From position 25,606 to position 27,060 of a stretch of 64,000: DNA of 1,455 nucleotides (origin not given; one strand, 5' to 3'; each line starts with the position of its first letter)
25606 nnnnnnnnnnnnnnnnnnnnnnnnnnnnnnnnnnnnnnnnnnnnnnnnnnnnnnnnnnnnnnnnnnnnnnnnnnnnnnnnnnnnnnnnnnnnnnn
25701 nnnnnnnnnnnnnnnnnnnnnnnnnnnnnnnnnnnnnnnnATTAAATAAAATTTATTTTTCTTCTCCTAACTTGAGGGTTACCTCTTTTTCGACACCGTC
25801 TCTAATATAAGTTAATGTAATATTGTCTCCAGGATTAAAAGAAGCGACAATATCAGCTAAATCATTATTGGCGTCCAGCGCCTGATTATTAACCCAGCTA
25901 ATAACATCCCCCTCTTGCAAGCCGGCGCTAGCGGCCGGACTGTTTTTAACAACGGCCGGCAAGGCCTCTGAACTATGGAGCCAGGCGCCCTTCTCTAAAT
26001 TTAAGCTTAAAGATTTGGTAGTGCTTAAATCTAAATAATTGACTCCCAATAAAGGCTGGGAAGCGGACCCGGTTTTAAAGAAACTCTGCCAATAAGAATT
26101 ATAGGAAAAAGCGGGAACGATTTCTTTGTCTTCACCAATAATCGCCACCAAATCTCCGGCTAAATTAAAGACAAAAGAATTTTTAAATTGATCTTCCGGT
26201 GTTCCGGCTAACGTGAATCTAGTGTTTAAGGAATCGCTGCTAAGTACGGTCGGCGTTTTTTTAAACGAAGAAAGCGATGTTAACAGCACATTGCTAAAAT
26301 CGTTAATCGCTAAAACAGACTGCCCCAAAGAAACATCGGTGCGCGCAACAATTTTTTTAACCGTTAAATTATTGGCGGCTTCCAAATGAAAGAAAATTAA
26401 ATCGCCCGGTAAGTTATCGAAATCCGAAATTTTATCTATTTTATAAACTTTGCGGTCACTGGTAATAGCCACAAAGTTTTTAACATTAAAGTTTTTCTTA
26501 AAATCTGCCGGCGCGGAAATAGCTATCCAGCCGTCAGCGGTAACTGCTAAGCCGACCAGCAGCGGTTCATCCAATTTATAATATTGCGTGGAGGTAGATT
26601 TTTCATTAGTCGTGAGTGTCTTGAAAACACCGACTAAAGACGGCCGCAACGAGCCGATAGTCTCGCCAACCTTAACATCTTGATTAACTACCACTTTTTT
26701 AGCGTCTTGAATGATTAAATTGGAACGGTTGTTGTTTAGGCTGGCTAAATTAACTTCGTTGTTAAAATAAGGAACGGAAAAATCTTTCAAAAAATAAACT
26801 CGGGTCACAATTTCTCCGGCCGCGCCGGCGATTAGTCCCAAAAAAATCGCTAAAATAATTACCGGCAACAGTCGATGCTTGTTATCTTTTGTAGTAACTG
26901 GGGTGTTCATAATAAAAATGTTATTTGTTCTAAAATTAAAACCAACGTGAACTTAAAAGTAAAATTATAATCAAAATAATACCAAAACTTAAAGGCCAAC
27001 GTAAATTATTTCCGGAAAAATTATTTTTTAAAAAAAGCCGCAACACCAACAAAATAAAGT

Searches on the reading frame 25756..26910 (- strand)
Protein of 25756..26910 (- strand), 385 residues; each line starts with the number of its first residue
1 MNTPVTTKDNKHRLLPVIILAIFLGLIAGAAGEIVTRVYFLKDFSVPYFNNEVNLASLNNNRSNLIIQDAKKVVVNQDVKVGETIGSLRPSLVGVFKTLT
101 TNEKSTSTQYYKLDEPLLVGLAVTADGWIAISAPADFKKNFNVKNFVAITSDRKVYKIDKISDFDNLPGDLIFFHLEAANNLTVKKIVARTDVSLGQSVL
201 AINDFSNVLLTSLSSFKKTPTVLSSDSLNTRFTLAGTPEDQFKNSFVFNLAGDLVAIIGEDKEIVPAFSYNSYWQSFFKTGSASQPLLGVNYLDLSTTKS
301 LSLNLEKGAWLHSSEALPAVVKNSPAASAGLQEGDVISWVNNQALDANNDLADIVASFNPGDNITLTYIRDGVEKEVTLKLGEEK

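Call 49: search_protein_families(library=ncbifam, proteins=[window:25756-26910:-], max_evalue=0.01)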
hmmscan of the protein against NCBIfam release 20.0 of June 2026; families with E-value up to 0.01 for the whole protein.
window:25756-26910:- (385 aa): 16 families
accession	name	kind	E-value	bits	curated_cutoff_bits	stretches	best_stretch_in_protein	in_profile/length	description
TIGR02037.1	degP_htrA_DO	subfamily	1.1e-18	67.5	416.2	1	266-384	216-330/434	Do family serine endopeptidase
NF041521.1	HhoA_HhoB_HtrA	equivalog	1.1e-11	44.7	450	1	275-382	221-332/335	HhoA/HhoB/HtrA family serine endopeptidase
NF053637.1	SerProtHtrAspr2045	equivalog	4.6e-10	39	650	1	277-382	282-387/394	serine protease HtrA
NF007526.1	PRK10139.1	equivalog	6.3e-10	38.3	756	1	275-382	257-360/456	serine endoprotease DegQ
NF047968.1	SerProtHtrA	equivalog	6.6e-10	38.9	470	1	276-380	255-356/357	serine protease HtrA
TIGR02038.1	protease_degS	equivalog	1.3e-09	37.7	422.95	1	319-383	284-348/351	outer membrane-stress sensor serine endopeptidase DegS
NF040960.1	MamE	equivalog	8.3e-09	34.6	800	1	284-382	442-536/659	magnetosome formation protease MamE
NF041199.1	trx7_PDZ_seleno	equivalog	3e-08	33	300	1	301-380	308-389/390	Trx7/PDZ domain-containing (seleno)protein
NF008147.1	PRK10898.1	equivalog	2.5e-07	30.2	408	1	319-380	285-344/352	outer membrane-stress sensor serine endopeptidase DegS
NF008189.1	PRK10942.1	equivalog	4.1e-07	28.8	720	1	297-382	303-382/477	serine endoprotease DegP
TIGR00054.1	TIGR00054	equivalog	7.8e-07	28.3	147.55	1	317-378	206-268/421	RIP metalloprotease RseP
TIGR01713.1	typeII_sec_gspC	equivalog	2.1e-05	24.3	101.6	1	328-380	206-258/259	type II secretion system protein GspC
TIGR02860.1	spore_IV_B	equivalog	6.8e-05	22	305.25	1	323-375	123-174/402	SpoIVB peptidase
NF050055.1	SerProtHtrAMycob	equivalog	0.00013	21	800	1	275-380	404-495/502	serine protease HtrA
NF008046.0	PRK10779.1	equivalog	0.00016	20.9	477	1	316-379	225-287/450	sigma E protease regulator RseP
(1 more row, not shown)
